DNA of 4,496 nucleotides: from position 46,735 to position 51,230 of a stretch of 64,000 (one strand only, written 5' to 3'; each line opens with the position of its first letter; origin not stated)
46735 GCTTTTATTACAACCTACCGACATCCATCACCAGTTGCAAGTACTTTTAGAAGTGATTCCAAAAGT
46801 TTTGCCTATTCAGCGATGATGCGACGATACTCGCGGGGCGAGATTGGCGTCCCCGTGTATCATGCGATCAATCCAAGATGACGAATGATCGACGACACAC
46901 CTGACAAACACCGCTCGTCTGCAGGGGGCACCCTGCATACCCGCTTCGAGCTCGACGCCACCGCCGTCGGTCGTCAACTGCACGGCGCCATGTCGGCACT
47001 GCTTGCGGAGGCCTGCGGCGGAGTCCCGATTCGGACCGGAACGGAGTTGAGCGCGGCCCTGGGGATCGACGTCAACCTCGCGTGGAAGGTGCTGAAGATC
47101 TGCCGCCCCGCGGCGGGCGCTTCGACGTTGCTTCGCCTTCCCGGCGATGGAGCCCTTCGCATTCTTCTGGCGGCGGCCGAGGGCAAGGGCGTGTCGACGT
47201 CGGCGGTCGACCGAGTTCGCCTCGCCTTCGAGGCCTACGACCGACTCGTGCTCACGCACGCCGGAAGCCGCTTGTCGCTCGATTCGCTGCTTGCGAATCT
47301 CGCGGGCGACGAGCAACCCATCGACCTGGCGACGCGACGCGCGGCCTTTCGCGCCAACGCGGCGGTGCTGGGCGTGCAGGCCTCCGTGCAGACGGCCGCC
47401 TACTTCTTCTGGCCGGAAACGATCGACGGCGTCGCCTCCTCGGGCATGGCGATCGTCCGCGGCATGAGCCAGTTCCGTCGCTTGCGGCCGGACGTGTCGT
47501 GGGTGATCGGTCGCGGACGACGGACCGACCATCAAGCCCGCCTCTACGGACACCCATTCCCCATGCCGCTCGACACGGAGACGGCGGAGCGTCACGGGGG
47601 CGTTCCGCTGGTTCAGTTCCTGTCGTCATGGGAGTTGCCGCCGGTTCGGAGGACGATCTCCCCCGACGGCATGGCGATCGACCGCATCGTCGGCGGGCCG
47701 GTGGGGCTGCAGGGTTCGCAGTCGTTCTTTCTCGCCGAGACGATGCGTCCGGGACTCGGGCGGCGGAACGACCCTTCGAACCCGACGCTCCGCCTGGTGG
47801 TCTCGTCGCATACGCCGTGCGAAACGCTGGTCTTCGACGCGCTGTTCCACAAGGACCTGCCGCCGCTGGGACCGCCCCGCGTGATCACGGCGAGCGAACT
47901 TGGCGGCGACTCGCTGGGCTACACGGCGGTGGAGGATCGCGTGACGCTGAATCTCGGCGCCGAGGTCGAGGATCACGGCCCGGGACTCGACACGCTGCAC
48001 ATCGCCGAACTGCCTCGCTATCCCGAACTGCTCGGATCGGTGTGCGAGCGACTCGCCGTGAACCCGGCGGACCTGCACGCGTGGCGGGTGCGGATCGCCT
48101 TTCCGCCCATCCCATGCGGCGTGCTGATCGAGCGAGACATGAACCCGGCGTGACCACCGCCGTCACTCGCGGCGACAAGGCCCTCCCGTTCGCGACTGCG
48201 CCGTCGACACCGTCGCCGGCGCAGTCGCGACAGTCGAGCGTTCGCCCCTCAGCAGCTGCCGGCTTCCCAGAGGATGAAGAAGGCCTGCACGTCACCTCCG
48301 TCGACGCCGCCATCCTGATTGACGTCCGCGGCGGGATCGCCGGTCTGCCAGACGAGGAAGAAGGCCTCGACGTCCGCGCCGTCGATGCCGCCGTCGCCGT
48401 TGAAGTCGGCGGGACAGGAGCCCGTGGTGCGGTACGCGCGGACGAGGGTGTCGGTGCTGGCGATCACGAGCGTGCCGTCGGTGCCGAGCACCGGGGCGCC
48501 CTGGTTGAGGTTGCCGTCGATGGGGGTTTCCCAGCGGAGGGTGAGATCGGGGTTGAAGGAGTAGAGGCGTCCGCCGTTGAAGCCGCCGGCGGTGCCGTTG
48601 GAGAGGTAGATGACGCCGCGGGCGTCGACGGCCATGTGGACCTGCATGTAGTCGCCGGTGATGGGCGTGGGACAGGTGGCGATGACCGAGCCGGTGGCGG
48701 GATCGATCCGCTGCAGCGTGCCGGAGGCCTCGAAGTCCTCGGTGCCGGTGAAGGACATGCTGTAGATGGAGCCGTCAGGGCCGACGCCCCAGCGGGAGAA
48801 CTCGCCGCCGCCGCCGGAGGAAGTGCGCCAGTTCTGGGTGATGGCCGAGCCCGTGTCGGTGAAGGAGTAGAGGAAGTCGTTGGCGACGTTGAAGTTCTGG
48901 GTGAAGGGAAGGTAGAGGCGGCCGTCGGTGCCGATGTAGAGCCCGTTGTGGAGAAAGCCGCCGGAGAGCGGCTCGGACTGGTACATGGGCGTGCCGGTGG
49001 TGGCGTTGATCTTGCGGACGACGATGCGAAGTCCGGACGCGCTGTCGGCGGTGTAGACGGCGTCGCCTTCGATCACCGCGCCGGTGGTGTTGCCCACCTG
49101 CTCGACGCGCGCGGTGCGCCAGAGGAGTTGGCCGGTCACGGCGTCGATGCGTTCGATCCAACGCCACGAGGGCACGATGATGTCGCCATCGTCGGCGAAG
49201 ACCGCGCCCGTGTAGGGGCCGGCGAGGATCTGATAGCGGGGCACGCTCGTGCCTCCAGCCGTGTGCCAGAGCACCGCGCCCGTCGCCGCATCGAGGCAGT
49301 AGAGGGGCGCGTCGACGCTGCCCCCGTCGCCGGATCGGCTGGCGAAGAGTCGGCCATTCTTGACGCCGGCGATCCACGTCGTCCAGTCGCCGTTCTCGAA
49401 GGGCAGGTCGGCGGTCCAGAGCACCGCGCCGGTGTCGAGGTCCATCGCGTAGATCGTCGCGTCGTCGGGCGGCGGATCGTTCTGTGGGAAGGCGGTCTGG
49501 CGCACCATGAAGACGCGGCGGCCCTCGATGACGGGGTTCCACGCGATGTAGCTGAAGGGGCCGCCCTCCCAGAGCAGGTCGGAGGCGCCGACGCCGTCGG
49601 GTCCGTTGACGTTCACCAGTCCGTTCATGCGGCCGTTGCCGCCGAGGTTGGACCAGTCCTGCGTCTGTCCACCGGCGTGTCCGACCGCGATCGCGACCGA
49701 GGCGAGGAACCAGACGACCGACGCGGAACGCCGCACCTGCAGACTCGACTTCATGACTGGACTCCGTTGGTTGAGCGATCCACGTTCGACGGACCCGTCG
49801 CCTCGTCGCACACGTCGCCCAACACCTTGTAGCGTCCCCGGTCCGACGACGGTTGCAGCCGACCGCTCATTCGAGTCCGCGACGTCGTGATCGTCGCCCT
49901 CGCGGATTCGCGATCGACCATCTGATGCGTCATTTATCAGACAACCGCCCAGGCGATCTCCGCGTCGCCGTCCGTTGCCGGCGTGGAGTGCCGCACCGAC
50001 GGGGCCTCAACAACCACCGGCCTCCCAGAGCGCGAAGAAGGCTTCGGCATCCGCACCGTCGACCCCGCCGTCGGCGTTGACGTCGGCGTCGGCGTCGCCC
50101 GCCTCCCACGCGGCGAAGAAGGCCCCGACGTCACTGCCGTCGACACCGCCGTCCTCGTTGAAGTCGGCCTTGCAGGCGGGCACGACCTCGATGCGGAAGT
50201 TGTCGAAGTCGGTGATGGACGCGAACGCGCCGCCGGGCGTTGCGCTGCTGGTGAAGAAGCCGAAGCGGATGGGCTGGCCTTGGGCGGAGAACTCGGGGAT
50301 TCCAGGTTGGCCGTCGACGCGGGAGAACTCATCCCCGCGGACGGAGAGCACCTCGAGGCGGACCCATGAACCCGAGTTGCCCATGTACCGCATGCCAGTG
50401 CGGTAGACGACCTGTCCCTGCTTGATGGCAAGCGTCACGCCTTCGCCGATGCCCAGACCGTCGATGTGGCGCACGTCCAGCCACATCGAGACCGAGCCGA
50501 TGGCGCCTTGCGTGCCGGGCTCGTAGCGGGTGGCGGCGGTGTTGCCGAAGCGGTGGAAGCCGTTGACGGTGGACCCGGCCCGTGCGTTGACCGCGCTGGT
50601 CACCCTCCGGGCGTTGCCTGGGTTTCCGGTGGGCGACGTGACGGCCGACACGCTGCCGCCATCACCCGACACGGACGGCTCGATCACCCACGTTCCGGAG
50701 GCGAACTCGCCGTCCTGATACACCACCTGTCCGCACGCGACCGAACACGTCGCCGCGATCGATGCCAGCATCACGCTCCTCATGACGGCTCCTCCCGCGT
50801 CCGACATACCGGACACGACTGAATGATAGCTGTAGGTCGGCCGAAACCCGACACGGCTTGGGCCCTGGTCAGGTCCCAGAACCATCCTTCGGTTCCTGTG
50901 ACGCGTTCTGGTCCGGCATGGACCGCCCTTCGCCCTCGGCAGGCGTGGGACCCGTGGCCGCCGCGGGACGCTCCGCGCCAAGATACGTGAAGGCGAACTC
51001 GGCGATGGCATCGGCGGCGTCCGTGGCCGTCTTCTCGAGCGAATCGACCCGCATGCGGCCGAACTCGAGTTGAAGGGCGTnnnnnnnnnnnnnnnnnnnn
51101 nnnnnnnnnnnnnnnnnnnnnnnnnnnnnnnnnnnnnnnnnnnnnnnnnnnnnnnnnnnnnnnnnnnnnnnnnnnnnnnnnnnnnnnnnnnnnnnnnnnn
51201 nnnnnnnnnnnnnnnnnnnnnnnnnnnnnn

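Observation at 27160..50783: Five secreted proteins within 24 kb end in the same 55-aa Cys-to-Cys twin-loop module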

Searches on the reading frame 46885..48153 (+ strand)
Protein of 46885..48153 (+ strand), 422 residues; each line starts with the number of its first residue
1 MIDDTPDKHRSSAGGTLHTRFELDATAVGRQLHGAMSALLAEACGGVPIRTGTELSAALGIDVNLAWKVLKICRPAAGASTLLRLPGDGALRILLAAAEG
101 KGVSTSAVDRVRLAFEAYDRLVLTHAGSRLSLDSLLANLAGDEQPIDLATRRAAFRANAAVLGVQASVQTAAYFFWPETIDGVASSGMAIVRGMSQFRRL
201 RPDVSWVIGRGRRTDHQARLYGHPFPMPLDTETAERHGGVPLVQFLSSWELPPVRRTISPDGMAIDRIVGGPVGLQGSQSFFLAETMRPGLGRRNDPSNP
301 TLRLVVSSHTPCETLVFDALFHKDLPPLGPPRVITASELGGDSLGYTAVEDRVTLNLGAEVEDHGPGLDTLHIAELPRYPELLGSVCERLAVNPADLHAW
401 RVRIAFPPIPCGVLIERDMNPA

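Call 9: search_protein_families(library=pfam, max_evalue=0.001, proteins=[window:46885-48153:+])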
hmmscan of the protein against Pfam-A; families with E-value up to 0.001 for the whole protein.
window:46885-48153:+ (422 aa): 0 families

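Call 41: search_protein_families(library=ncbifam, max_evalue=0.01, proteins=[window:46885-48153:+])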
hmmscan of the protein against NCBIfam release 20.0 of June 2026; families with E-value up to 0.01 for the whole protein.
window:46885-48153:+ (422 aa): 0 families

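Call 60: find_homologous_proteins(query=window:46885-48153:+, max_evalue=0.001)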
Query window:46885-48153:+ (422 aa): 19 proteins with E <= 0.001 among 8000 candidates.
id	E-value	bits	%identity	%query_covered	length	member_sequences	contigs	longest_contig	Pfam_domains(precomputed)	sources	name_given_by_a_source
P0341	2.4e-280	947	100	100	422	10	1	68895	-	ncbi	-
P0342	2.2e-211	720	77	100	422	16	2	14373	-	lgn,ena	-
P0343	2.3e-164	565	65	95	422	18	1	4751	-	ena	-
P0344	1.1e-163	563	62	96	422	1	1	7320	-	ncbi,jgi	jgi:hypothetical protein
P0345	9.8e-162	557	61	98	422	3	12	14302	-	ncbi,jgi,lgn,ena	jgi:hypothetical protein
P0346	1.8e-159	549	63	95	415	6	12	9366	-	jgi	jgi:hypothetical protein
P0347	2.0e-158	546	62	95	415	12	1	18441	-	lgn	-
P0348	3.5e-158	545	63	95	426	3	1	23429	-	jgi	jgi:hypothetical protein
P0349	1.8e-142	493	57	95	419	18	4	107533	-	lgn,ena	-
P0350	1.1e-137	477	56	92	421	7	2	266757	-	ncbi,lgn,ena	-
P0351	1.8e-136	473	55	95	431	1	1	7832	-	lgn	-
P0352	5.9e-136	472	55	92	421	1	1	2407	-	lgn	-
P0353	6.5e-136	472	56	92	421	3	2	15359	-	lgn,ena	-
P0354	1.7e-135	470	54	95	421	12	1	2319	-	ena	-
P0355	3.2e-134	466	55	95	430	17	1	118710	-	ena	-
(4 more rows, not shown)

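Call 71: predict_structure(alignment_id=A5)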
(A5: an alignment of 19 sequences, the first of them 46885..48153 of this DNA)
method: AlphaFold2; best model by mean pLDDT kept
length: 422 residues; sequences in the alignment: 19
mean_pLDDT: 71.9   pTM: 0.59
mean pLDDT of the five models: 71.9, 69.5, 67.6, 66.7, 60.8
residues with pLDDT >= 90: 48; 70-90: 212; 50-70: 119; < 50: 43
segments of 3 or more residues with pLDDT < 50: 1-17, 199-203, 223-225, 245-247, 271-280
pLDDT, mean of each block of 10 residues (from residue 1): 31 45 81 88 81 86 86 69 78 90 90 89 73 64 59 66 70 83 75 65 50 57 53 59 50 58 56 39 54 72 79 88 90 78 70 75 90 82 83 93 84 86 79
secondary structure, 60 per line:
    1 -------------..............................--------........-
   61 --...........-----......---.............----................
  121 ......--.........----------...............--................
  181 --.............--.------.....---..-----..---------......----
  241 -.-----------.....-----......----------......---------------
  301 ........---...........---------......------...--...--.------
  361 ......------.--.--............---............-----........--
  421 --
elements in order: H14-43 H52-59 H63-73 H79-84 H88-100 H105-126 H129-137 H148-162 E165-180 E183-195 E205-209 H231-236 E254-258 E264-269 E280-285 E301-308 E312-322 E332-337 E361-366 H379-390 E397-405 E411-418

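Call 74: fold_search(model_id=the predicted structure, library=pdb)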
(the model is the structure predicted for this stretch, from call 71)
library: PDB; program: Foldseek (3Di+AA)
matches with E <= 10: 920; with E <= 0.001: 0
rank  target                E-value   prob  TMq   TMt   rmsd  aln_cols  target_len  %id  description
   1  8qbj_A                3.8e-02  0.07  0.10  0.14  15.4       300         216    7  Structure of mBaoJin at pH 4.6 (released 2023-12-27)
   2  8r72_A                5.6e-02  0.20  0.18  0.13  12.8       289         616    9  Polysaccharide lyase BtPL33HA (BT4410) Y291A with HA dp4 collected at 1.33 A (released 2024-12-04)
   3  4xbi_B                6.0e-02  0.11  0.17  0.18  16.4       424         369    9  Structure Of A Malarial Protein Involved in Proteostasis (released 2015-07-29)
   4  9bcf_B                7.0e-02  0.09  0.15  0.17  16.1       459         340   10  Chimeric protein of crocodile allergen Cro p 1.0101 and GFP (released 2024-12-04)
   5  4anj_A                7.4e-02  0.08  0.12  0.07  17.7       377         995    9  MYOSIN VI (MDinsert2-GFP fusion) PRE-POWERSTROKE STATE (MG.ADP.AlF4) (released 2012-10-17)
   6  4w6p_F                7.8e-02  0.06  0.10  0.14  14.3       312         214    8  Crystal Structure of Full-Length Split GFP Mutant D102C Disulfide Dimer, P 21 21 21 Space Group (released 2015-02-18)
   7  7ydq                  8.7e-02  0.09  0.16  0.12  19.6       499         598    8  Structure of PfNT1(Y190A)-GFP in complex with GSK4 (released 2023-04-26)
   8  8p0w_J                9.7e-02  0.15  0.12  0.19  18.2       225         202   10  Structure of the human Commander complex COMMD ring (released 2024-03-20)
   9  4lqu_A                1.1e-01  0.03  0.08  0.11  17.4       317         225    8  1.60A resolution crystal structure of a superfolder green fluorescent protein (W57G) mutant (released 2013-12-18)
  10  7ugt                  1.1e-01  0.03  0.09  0.11  15.9       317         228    9  Crystal structure of hyperfolder fluorescent protein FOLD6 (released 2022-10-26)
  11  9cjm_D                1.2e-01  0.06  0.11  0.16  14.6       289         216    8  Red fluorescent protein mRuby3 (released 2025-10-08)
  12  4w6r_G                1.2e-01  0.05  0.08  0.14  15.5       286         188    9  Crystal Structure of Full-Length Split GFP Mutant D102C Disulfide Dimer, P 1 Space Group (released 2015-02-18)
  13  1f09                  1.2e-01  0.04  0.10  0.15  16.6       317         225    8  CRYSTAL STRUCTURE OF THE GREEN FLUORESCENT PROTEIN (GFP) VARIANT YFP-H148Q WITH TWO BOUND IODIDES (released 2000-11-17)
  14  4ndj                  1.3e-01  0.06  0.12  0.15  16.4       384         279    9  Crystal Structure of a computational designed engrailed homeodomain variant fused with YFP (released 2014-11-05)
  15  5dph_B                1.4e-01  0.06  0.11  0.16  14.0       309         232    8  sfGFP mutant - 149 p-cyano-L-phenylalanine (released 2016-01-13)
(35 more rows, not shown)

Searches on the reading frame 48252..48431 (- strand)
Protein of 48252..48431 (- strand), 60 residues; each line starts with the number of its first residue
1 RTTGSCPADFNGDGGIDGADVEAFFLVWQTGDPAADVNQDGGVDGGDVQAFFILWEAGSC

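Call 36: predict_structure(alignment_id=A3)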
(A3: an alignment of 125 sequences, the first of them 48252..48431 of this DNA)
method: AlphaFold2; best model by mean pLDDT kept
length: 60 residues; sequences in the alignment: 125
mean_pLDDT: 91.8   pTM: 0.79
mean pLDDT of the five models: 91.8, 91.4, 91.4, 91.1, 90.1
residues with pLDDT >= 90: 50; 70-90: 6; 50-70: 1; < 50: 3
segments of 3 or more residues with pLDDT < 50: 1-3
pLDDT, mean of each block of 10 residues (from residue 1): 73 94 98 96 98 92
secondary structure, 60 per line:
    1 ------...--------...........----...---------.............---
elements in order: H18-28 H45-57

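Call 40: fold_search(model_id=the predicted structure, library=pdb)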
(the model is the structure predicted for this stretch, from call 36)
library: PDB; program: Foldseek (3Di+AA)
matches with E <= 10: 22; with E <= 0.001: 0
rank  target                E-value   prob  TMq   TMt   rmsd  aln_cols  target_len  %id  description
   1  2y3n_B                5.0e-01  0.82  0.58  0.58   2.4        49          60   31  Type II cohesin-dockerin domain from Bacteroides cellolosolvens (released 2012-01-11)
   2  2vn5_D                6.5e-01  0.75  0.56  0.60   2.6        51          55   24  The Clostridium cellulolyticum dockerin displays a dual binding mode for its cohesin partner (released 2008-05-20)
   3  2ccl_B                6.5e-01  0.63  0.53  0.52   3.3        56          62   27  THE S45A, T46A MUTANT OF THE TYPE I COHESIN-DOCKERIN COMPLEX FROM THE CELLULOSOME OF CLOSTRIDIUM THERMOCELLUM (released 2007-02-13)
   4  2mte_MODEL_1_A        7.0e-01  0.47  0.52  0.48   4.0        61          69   30  Solution structure of Doc48S (released 2014-10-15)
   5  3kcp_A                1.3e+00  0.47  0.55  0.14   2.7        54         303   17  Crystal structure of interacting Clostridium thermocellum multimodular components (released 2010-02-09)
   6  2ozn_B                1.8e+00  0.30  0.51  0.28   2.4        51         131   25  The Cohesin-Dockerin Complex of NagJ and NagH from Clostridium perfringens (released 2008-05-06)
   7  3ul4_B                5.7e+00  0.15  0.55  0.53   3.9        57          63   23  Crystal structure of Coh-OlpA(Cthe_3080)-Doc918(Cthe_0918) complex: A novel type I Cohesin-Dockerin complex from Clost (released 2012-11-28)
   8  6xu4_B                5.7e+00  0.04  0.28  0.06  10.5        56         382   16  Crystal structure of the genetically-encoded FGCaMP calcium indicator in its calcium-bound state (released 2020-04-15)
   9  6mq5_A                6.1e+00  0.04  0.33  0.12   7.6        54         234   11  Structure of human CLASP1 TOG1 (released 2019-07-17)
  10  5mwc_D                6.5e+00  0.02  0.21  0.07   9.2        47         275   19  Crystal structure of the genetically-encoded green calcium indicator NTnC in its calcium bound state (released 2018-02-14)
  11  5abh_B                6.5e+00  0.02  0.28  0.04  10.8        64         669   16  Structure of GH84 with ligand (released 2015-11-18)
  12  2jiw_A                7.0e+00  0.02  0.25  0.04  10.0        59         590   19  Bacteroides thetaiotaomicron GH84 O-GlcNAcase in complex with 2- Acetylamino-2-deoxy-1-epivalienamine (released 2007-08-07)
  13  1odb_A                7.5e+00  0.05  0.30  0.21   5.2        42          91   21  THE CRYSTAL STRUCTURE OF HUMAN S100A12 - COPPER COMPLEX (released 2003-06-12)
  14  4by4_B                8.0e+00  0.03  0.32  0.13   8.2        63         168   16  Crystal structure of Drosophila Frq2 (released 2014-08-13)
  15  6u39_C                8.0e+00  0.02  0.29  0.14  12.1        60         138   15  2.4 Angstrom crystal structure of the D129G Ca-CaM:CaV1.2 IQ domain complex (released 2020-02-19)
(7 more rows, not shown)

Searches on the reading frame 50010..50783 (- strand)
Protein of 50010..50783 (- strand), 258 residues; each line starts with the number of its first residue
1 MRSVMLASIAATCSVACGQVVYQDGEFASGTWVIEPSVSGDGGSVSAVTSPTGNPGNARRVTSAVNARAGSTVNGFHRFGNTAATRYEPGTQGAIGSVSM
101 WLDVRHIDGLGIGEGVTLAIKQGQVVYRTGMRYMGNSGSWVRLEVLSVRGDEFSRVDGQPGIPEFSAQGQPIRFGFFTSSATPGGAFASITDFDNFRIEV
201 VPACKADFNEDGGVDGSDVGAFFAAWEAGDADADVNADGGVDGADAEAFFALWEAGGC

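Call 4: search_protein_families(library=ncbifam, max_evalue=0.01, proteins=[window:50010-50783:-])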
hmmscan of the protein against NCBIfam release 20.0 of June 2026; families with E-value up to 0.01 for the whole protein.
seq(258 aa): 1 family
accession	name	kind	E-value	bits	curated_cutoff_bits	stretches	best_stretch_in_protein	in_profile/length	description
NF041540.1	dockerin_GC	domain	8.1e-09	35.8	29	1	204-256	1-66/67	GC-type dockerin domain-anchored protein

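Call 5: search_protein_families(library=pfam, max_evalue=0.1, proteins=[window:50010-50783:-])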
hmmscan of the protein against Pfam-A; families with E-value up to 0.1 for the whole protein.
seq(258 aa): 0 families

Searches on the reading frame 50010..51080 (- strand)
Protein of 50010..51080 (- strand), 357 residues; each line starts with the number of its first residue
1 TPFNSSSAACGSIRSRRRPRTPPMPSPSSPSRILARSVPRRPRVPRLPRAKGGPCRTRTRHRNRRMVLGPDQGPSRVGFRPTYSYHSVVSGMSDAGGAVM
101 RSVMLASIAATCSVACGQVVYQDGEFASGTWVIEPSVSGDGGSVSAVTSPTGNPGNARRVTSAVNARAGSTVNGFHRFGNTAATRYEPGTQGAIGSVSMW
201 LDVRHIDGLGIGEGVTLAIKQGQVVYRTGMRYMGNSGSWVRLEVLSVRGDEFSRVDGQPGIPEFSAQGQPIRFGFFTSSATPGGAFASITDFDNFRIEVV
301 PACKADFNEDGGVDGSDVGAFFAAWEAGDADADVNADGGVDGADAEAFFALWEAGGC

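Call 30: search_protein_families(library=pfam, alignment_id=A2, max_evalue=0.001)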
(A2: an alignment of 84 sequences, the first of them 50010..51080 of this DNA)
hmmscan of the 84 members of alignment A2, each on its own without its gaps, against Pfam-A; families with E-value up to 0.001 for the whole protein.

A. member 1, window:50010-51080:- (357 aa): 0 families

B. families by the number of members that match (of 84 scanned): 62 families (the first 25 are shown)
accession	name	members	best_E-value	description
PF13927.12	Ig_3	10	5e-18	Immunoglobulin domain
PF07679.22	I-set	10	3.6e-14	Immunoglobulin I-set domain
PF14312.12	FG-GAP_2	4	8.5e-52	FG-GAP repeat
PF00932.25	LTD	4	3.8e-22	Lamin Tail Domain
PF23759.1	GBD_T9SS_assoc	4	1.9e-11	Galactose binding domain-like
PF00047.31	ig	4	1.9e-09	Immunoglobulin domain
PF13895.12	Ig_2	4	2.4e-09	Immunoglobulin domain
PF00404.24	Dockerin_1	4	7.2e-05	Dockerin type I domain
PF07686.23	V-set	4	0.0001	Immunoglobulin V-set domain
PF22352.2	K319L-like_PKD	3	2.2e-47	K319L-like, PKD domain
PF08757.17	CotH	3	6.6e-41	CotH kinase protein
PF18911.6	PKD_4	3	2e-37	PKD domain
PF25470.1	DUF7901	3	1.6e-08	Domain of unknown function (DUF7901)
PF00082.27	Peptidase_S8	2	1.2e-39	Subtilase family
PF18998.6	Flg_new_2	2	1.9e-25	Divergent InlB B-repeat domain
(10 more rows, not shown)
